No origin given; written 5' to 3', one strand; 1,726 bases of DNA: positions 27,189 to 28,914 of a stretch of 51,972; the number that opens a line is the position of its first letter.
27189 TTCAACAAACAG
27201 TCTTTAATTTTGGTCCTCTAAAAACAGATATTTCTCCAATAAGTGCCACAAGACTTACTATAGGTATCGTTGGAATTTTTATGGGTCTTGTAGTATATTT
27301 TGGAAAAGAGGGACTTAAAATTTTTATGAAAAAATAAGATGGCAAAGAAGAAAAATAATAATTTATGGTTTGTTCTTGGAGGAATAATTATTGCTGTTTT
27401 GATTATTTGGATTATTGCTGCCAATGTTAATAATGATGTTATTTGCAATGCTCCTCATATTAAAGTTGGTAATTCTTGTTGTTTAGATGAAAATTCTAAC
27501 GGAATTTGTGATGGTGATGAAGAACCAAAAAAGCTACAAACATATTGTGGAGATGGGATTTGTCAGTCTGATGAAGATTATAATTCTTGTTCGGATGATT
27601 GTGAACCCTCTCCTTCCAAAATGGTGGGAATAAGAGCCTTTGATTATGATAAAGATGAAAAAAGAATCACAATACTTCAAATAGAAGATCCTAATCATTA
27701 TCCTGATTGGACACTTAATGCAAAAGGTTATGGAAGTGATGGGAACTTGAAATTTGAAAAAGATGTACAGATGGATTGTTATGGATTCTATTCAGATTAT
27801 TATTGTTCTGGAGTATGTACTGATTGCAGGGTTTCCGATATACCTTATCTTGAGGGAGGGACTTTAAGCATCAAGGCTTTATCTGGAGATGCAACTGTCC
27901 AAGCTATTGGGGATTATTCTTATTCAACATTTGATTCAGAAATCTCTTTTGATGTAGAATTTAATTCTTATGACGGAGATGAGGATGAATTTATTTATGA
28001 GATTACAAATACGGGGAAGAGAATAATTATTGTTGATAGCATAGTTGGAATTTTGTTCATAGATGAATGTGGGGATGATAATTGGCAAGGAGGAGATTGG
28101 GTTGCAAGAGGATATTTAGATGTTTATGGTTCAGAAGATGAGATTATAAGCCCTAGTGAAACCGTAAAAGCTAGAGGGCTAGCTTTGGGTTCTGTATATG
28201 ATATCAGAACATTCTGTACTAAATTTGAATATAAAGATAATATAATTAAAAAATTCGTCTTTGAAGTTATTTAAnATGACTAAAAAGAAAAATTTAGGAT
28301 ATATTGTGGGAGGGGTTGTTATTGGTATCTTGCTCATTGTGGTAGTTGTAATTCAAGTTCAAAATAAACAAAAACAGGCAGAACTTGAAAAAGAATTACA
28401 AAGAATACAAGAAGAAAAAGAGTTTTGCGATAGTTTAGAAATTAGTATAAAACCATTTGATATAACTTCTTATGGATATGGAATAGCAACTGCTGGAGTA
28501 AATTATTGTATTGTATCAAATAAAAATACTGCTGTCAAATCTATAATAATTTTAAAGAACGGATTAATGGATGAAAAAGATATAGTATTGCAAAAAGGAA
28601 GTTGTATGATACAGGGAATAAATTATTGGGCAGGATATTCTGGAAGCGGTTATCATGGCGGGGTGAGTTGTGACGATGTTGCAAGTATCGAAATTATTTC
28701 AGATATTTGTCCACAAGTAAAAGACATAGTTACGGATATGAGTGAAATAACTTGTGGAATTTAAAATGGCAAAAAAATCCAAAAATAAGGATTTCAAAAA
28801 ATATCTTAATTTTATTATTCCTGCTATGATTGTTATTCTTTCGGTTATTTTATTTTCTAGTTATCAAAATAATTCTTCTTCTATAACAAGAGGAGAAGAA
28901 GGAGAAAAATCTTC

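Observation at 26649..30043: Five-gene operon of membrane-anchored Cys-rich surface proteins ending in a transglutaminase-like protein, with a divergent RHH regulator and palindromic operator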

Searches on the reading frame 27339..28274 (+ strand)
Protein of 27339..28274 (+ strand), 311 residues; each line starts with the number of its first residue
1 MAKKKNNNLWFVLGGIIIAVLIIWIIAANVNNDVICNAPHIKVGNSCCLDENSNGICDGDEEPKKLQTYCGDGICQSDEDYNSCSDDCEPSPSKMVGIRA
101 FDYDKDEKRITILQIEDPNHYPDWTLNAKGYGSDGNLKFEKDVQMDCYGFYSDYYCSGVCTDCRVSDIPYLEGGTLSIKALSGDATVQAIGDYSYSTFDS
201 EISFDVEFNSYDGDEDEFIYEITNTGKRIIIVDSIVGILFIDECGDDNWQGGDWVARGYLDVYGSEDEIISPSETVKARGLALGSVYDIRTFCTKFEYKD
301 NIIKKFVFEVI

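Call 5: search_protein_families(library=pfam, proteins=[window:27339-28274:+], max_evalue=1)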
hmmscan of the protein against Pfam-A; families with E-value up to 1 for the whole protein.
window:27339-28274:+ (311 aa): 1 family
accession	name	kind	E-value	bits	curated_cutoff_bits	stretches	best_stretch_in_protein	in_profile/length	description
PF22982.3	WHD_HRQ1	-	0.17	13.4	27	1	64-100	33-69/70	ATP-dependent helicase HRQ1, winged helix domain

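Call 6: search_protein_families(library=ncbifam, proteins=[window:27339-28274:+], max_evalue=1)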
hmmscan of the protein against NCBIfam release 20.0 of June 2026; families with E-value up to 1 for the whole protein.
window:27339-28274:+ (311 aa): 1 family
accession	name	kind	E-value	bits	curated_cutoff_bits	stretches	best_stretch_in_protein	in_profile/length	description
NF041328.1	C_rich_MXAN6577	subfamily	0.0096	15.8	100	1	19-89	4-74/145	MXAN_6577-like cysteine-rich protein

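Call 27: search_protein_representatives(protein=window:27339-28274:+)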
Query: 311 residues. Proteins with E-value up to 0.001 (for the whole library): 582; up to 1e-10: 55; up to 1e-30: 6. The best 150 are listed.
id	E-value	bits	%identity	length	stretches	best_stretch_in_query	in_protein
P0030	4.5e-165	564.7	100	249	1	1-245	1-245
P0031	2.0e-100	352.3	55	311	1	9-310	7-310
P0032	2.0e-47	178.0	37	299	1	13-301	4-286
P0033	6.9e-43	163.1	41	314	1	68-296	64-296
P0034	2.4e-41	158.1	41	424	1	66-298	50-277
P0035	4.1e-35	137.6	44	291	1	4-284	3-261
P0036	3.7e-26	108.1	53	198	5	34-64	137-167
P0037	3.9e-23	98.2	69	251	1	4-67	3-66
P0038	4.0e-22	94.9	57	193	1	5-80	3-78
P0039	1.3e-20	89.9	47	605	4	18-64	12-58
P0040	1.5e-20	89.7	57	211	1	1-68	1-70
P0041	3.7e-20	88.4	53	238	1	1-89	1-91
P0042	2.1e-18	82.7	60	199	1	1-63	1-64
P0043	3.6e-18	81.9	55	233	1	3-91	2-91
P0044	1.2e-17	80.1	55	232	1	4-89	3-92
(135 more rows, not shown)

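Call 42: predict_structure(alignment_id=A3)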
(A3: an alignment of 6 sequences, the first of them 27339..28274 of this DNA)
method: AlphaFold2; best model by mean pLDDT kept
length: 311 residues; sequences in the alignment: 6
mean_pLDDT: 73.1   pTM: 0.62
mean pLDDT of the five models: 73.1, 70.2, 69.5, 65.9, 64.6
residues with pLDDT >= 90: 56; 70-90: 136; 50-70: 68; < 50: 51
segments of 3 or more residues with pLDDT < 50: 1-6, 24-40, 59-77, 87-89
pLDDT, mean of each block of 10 residues (from residue 1): 46 59 47 44 55 48 39 45 51 69 91 77 85 83 86 65 88 87 80 85 91 89 91 90 79 83 82 91 71 86 82 68
secondary structure, 60 per line:
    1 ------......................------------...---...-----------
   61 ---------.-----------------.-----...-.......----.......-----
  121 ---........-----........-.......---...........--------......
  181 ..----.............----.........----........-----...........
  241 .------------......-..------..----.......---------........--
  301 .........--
elements in order: H7-28 E41-43 E47-49 E94-96 E98-104 E109-115 E124-131 E137-144 E146-152 E156-166 E175-182 E187-194 H195-199 E204-212 E217-224 E235-241 E254-259 E275-281 E291-298 E301-309

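Call 45: fold_search(model_id=the predicted structure, library=pdb)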
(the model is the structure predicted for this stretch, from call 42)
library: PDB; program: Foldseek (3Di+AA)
matches with E <= 10: 1896; with E <= 0.001: 322
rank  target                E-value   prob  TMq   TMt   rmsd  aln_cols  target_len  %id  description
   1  3s3j_A                6.3e-07  1.00  0.19  0.11  15.0       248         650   10  Transglutaminase 2 in complex with a novel inhibitor (released 2012-06-06)
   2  3s3s_A                1.0e-06  1.00  0.19  0.11  14.6       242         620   10  Transglutaminase 2 in complex with a novel inhibitor (released 2012-06-06)
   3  9bc2_A                1.2e-06  1.00  0.20  0.11  15.2       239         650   10  Transglutaminase 2 - Open State (released 2024-07-03)
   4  2vzt_A                2.8e-06  1.00  0.25  0.12   9.7       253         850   10  Complex of Amycolatopsis orientalis exo-chitosanase CsxA E541A with PNP-beta-D-glucosamine (released 2008-10-14)
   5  2x05_A                2.8e-06  1.00  0.25  0.12   9.7       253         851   10  Inhibition of the exo-beta-D-glucosaminidase CsxA by a glucosamine- configured castanospermine and an amino-australine (released 2009-12-15)
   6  2q3z_A                3.4e-06  1.00  0.19  0.10  15.1       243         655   11  Transglutaminase 2 undergoes large conformational change upon activation (released 2007-10-23)
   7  8dy1_D                4.5e-06  1.00  0.19  0.24  15.6       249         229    8  Crystal Structure of scFv CAT2200 LH in complex with IL-17A (released 2023-05-03)
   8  8cs9_X                4.5e-06  1.00  0.18  0.10  16.6       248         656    8  Composite reconstruction of Class 1 of the erythrocyte ankyrin-1 complex (released 2022-07-20)
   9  2vzv_A                5.3e-06  1.00  0.25  0.12  10.3       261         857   10  Substrate Complex of Amycolatopsis orientalis exo-chitosanase CsxA E541A with chitosan (released 2008-10-14)
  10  2vzs_A                5.6e-06  1.00  0.24  0.12   9.9       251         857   10  Chitosan Product complex of Amycolatopsis orientalis exo-chitosanase CsxA (released 2008-10-14)
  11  6kzb_C                7.6e-06  1.00  0.21  0.11  15.3       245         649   10  Transglutaminase2 complexed with calcium (released 2020-12-09)
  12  6a8p_B                7.6e-06  1.00  0.19  0.10  15.9       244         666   11  Transglutaminase 2 mutant G224V in complex with GTP (released 2018-09-26)
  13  6a8p_A                8.0e-06  1.00  0.19  0.10  15.6       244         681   11  Transglutaminase 2 mutant G224V in complex with GTP (released 2018-09-26)
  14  4pyg_A                8.5e-06  1.00  0.20  0.10  15.7       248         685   11  Transglutaminase2 complexed with GTP (released 2015-02-11)
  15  2vzo_A                1.0e-05  1.00  0.25  0.12   9.9       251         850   10  Crystal structure of Amycolatopsis orientalis exo-chitosanase CsxA (released 2008-10-14)
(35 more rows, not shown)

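Call 57: search_protein_families(library=pfam, alignment_id=A4, max_evalue=0.001)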
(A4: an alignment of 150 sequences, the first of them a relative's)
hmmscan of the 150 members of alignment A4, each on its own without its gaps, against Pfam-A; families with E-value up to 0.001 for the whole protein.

A. member 1, P0030 (249 aa): 0 families

B. families by the number of members that match (of 150 scanned): 22 families
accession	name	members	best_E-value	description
PF13365.12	Trypsin_2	5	1.9e-31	Trypsin-like peptidase domain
PF00089.32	Trypsin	5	1.1e-16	Trypsin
PF00565.23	SNase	4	4.9e-22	Staphylococcal nuclease homologue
PF12773.13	DZR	4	6.8e-07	Double zinc ribbon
PF13240.11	Zn_Ribbon_1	4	1.6e-06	zinc-ribbon domain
PF13248.11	Zn_ribbon_3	4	6.1e-06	zinc-ribbon domain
PF10459.15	Peptidase_S46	3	9.3e-06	Peptidase S46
PF25466.1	MPK1_gelsolin_C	2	0.00059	MPK1 gelsolin domain C-terminal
PF13462.12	Thioredoxin_4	1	2.1e-53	Thioredoxin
PF01323.26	DSBA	1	4.1e-34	DSBA-like thioredoxin domain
PF00932.25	LTD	1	5.4e-17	Lamin Tail Domain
PF04909.20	Amidohydro_2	1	3.6e-08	Amidohydrolase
PF13743.12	Thioredoxin_5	1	1.8e-07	Thioredoxin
PF13098.12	Thioredoxin_2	1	3e-07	Thioredoxin-like domain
PF11611.13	DUF4352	1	1.3e-06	Domain of unknown function (DUF4352)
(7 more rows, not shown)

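Call 58: search_protein_families(library=phrogs, proteins=[window:27339-28274:+], max_evalue=0.01)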
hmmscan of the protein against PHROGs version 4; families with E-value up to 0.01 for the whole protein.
window:27339-28274:+ (311 aa): 0 families

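Call 85: search_solved_structures(query=A3, max_evalue=1)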
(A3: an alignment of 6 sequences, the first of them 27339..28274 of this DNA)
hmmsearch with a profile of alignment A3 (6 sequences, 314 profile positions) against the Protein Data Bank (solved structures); distinct sequences matched with E-value up to 1: 0.

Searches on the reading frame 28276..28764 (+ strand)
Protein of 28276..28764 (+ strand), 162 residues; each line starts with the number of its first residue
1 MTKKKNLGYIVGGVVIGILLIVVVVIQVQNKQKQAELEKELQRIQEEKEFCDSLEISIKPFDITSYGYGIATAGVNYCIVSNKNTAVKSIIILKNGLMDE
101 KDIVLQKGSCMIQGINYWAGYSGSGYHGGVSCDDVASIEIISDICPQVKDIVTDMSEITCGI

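Call 5: search_protein_families(library=pfam, proteins=[window:28276-28764:+], max_evalue=1)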
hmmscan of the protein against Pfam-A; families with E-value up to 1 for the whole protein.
window:28276-28764:+ (162 aa): 5 families
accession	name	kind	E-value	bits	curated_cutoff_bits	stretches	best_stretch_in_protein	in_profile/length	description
PF03988.17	DUF347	-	0.013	16.1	28.2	1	3-29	22-48/52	Repeat of Unknown Function (DUF347)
PF06305.16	LapA_dom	-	0.013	15.9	28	1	11-49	28-64/64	Lipopolysaccharide assembly protein A domain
PF11802.13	CENP-K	-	0.026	14.5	27.2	1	21-58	97-134/263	Centromere-associated protein K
PF00558.24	Vpu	-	0.061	13.6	24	1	11-49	10-51/81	Vpu protein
PF03954.19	Lectin_N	-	0.22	11.8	28.3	0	18-38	47-67/140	Hepatic lectin, N-terminal domain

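Call 6: search_protein_families(library=ncbifam, proteins=[window:28276-28764:+], max_evalue=1)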
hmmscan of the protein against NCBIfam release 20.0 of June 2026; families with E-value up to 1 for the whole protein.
window:28276-28764:+ (162 aa): 4 families
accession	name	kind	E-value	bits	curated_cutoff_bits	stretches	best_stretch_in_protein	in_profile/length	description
NF053524.1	thylo_ssl2009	equivalog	0.12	13.1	58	1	7-47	13-51/90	ssl2009 family thylakoid membrane protein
NF006547.1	PRK09040.1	equivalog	0.16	11.4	194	1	14-56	23-65/213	hypothetical protein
NF047330.1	MCR_0457_fam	subfamily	0.28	11.8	50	1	132-148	3-19/87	MCR_0457 family protein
TIGR03592.1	yidC_oxa1_cterm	subfamily_domain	0.48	10.5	84.3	1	14-47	11-44/191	membrane protein insertase YidC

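Call 58: search_protein_families(library=phrogs, proteins=[window:28276-28764:+], max_evalue=0.01)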
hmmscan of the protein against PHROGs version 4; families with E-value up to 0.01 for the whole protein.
window:28276-28764:+ (162 aa): 0 families

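Call 86: search_solved_structures(query=window:28276-28764:+, max_evalue=1)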
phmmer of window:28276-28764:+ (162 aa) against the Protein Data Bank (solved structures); distinct sequences matched with E-value up to 1: 2.
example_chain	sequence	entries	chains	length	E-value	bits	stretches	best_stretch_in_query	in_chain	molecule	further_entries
5omd_A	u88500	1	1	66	0.49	13.2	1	20-52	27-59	DNA damage checkpoint protein LCD1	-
7y5e_FN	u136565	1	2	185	0.51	13.2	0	18-102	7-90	Photosystem I reaction center subunit III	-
